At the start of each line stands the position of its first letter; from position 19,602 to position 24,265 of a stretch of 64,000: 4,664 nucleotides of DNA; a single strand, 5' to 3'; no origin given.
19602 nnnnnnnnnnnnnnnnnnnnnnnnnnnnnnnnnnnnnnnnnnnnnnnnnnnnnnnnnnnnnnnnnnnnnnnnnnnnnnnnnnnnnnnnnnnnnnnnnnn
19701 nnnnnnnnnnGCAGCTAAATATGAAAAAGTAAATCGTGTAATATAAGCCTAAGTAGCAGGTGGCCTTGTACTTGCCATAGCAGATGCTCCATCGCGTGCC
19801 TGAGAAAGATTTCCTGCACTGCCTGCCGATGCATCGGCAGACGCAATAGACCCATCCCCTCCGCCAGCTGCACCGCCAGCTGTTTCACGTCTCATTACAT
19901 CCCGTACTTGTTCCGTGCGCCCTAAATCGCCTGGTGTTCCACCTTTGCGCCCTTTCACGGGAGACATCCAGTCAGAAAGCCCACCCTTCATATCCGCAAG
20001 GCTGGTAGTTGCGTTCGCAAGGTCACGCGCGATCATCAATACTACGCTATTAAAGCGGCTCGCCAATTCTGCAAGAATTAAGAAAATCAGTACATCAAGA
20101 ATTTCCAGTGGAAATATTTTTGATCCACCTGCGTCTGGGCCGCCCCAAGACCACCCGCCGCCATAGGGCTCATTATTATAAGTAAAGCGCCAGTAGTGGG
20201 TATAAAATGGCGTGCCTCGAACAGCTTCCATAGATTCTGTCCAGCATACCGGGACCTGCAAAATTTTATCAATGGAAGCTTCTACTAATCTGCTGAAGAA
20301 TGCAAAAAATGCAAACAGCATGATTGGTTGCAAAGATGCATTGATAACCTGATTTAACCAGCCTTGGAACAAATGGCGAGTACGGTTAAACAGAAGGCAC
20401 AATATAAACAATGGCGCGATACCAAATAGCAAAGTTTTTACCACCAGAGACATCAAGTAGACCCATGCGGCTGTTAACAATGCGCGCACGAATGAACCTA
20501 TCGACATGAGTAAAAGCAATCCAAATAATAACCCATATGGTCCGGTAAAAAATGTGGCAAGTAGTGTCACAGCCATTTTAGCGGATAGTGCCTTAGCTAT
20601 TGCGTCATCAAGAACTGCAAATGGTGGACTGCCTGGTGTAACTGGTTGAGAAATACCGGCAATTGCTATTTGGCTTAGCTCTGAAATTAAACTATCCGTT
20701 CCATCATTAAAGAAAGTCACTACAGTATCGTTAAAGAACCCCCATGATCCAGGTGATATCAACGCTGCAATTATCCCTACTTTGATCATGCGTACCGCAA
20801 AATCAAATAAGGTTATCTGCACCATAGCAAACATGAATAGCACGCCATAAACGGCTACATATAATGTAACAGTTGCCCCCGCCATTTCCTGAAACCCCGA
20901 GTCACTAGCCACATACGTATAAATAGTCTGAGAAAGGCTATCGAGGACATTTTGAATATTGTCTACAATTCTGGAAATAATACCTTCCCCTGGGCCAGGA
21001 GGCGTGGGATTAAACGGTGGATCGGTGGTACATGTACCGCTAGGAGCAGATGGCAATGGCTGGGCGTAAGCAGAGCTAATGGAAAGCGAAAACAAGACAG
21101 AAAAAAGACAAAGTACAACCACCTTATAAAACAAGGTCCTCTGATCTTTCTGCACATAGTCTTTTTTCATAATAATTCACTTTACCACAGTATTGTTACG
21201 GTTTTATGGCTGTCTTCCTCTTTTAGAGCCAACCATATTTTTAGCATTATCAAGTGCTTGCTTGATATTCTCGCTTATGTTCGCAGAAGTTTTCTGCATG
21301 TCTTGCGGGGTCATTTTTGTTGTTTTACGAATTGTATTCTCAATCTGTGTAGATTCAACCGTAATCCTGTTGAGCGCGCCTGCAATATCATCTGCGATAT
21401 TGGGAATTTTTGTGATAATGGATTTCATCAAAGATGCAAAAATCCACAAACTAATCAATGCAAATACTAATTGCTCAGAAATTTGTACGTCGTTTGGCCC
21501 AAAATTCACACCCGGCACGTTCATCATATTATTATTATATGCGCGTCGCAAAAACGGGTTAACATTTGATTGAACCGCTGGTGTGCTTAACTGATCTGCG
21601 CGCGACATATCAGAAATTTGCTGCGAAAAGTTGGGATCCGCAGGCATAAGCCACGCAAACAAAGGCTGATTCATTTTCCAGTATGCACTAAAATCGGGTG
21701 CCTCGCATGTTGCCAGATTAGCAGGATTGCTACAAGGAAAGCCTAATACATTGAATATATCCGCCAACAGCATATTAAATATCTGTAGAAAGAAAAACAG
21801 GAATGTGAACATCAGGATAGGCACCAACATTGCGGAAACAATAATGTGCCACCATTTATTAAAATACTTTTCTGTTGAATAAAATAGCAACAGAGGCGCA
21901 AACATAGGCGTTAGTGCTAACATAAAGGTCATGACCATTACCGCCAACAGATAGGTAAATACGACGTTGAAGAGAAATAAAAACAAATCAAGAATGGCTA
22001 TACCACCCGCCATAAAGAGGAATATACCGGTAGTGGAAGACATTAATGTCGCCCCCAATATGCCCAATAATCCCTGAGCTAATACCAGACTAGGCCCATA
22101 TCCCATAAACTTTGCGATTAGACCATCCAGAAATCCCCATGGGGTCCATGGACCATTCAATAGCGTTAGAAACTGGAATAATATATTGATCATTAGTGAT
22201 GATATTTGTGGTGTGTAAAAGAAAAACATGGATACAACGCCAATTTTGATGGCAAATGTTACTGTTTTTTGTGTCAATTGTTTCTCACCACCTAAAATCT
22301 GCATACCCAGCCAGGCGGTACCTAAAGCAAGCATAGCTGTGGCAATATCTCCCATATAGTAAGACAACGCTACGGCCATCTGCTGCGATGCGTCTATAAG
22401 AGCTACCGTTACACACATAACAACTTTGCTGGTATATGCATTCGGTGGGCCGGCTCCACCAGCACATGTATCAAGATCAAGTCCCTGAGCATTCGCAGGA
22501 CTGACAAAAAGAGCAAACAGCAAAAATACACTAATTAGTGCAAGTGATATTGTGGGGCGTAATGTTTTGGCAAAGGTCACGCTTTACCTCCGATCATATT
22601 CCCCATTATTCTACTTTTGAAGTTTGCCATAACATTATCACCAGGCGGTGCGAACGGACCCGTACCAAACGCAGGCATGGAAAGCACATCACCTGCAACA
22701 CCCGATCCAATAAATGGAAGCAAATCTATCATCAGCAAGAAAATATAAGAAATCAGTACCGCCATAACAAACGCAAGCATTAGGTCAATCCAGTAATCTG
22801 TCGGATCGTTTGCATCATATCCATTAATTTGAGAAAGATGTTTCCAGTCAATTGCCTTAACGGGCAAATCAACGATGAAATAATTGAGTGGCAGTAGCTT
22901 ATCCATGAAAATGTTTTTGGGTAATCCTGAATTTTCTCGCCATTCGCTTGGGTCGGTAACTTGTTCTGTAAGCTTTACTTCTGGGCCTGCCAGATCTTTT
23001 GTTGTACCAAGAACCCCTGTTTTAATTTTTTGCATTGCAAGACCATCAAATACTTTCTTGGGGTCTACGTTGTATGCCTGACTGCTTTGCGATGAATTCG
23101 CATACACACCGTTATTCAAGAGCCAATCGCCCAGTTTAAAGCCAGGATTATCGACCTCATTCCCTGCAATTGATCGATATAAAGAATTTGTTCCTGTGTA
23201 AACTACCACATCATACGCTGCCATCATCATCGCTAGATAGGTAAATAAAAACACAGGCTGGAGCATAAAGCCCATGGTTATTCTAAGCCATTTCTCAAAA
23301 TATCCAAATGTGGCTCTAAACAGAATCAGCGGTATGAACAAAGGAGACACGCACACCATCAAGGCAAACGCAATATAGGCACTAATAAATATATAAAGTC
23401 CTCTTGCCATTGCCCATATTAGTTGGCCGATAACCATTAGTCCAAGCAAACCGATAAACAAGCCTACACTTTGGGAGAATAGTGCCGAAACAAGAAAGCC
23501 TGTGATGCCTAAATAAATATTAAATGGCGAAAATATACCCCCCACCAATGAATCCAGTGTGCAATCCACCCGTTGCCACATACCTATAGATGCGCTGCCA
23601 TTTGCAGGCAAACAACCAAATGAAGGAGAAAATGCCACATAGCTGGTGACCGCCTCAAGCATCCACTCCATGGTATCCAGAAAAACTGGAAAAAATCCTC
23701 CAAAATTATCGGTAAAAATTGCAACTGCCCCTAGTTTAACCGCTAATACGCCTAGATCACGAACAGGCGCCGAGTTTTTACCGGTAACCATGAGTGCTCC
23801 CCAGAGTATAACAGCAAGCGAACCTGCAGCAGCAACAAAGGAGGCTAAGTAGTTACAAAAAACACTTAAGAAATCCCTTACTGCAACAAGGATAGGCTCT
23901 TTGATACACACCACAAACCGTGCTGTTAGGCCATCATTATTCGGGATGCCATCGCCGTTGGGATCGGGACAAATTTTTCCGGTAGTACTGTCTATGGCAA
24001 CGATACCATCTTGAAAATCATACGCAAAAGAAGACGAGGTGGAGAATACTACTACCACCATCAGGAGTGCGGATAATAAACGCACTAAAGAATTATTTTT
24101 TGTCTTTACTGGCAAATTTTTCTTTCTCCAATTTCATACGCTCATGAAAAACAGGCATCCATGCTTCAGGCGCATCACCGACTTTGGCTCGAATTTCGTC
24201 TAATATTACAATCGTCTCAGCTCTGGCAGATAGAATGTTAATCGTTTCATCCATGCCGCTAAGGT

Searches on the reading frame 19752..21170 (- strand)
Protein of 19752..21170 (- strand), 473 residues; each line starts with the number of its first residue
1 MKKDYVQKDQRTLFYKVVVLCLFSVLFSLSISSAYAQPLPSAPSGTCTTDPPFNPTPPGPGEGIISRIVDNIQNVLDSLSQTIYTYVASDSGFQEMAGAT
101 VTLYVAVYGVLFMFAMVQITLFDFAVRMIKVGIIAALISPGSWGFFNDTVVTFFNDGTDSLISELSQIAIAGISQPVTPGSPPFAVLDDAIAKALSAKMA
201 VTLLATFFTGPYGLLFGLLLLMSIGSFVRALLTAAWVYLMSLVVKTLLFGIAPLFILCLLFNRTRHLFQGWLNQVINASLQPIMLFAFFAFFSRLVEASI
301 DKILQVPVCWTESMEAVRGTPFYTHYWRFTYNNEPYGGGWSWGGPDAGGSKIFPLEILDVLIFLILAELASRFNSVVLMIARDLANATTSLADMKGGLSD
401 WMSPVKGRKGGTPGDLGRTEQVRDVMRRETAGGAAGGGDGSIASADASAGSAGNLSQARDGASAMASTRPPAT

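Call 40: search_protein_families(library=pfam, proteins=[window:19752-21170:-], max_evalue=0.00001)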
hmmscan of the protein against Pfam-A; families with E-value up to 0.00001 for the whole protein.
window:19752-21170:- (473 aa): 1 family
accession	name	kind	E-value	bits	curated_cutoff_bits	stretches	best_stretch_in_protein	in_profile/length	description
PF04610.19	TrbL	-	1.2e-24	87.8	25.9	1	101-306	1-190/215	TrbL/VirB6 plasmid conjugal transfer protein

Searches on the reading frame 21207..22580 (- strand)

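Call 40: search_protein_families(library=pfam, proteins=[window:21207-22580:-], max_evalue=0.00001)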
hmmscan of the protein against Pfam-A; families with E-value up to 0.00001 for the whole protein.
window:21207-22580:- (458 aa): 1 family
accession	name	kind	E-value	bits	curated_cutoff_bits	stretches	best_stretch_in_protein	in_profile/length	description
PF04610.19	TrbL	-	9.7e-08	32.5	25.9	1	86-277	3-189/215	TrbL/VirB6 plasmid conjugal transfer protein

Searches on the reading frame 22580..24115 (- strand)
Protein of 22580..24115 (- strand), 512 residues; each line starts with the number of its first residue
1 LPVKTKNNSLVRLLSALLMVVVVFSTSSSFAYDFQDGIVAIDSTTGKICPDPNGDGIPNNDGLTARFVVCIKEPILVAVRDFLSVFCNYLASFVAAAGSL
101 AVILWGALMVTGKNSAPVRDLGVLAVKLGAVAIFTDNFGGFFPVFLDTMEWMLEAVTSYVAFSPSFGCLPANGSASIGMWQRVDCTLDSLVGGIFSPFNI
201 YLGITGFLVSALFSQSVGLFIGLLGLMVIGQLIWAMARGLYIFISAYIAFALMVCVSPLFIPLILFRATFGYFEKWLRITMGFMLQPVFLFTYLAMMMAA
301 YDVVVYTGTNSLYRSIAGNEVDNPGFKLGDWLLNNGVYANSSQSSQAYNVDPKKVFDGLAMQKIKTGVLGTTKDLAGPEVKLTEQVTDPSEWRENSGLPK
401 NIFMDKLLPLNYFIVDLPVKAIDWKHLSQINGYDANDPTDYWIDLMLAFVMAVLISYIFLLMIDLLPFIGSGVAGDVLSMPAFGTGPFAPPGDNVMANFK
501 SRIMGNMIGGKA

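Call 40: search_protein_families(library=pfam, proteins=[window:22580-24115:-], max_evalue=0.00001)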
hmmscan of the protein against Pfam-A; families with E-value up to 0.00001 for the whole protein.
window:22580-24115:- (512 aa): 1 family
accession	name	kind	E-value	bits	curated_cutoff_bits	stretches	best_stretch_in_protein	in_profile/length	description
PF04610.19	TrbL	-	8.4e-14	52.3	25.9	1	100-302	3-181/215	TrbL/VirB6 plasmid conjugal transfer protein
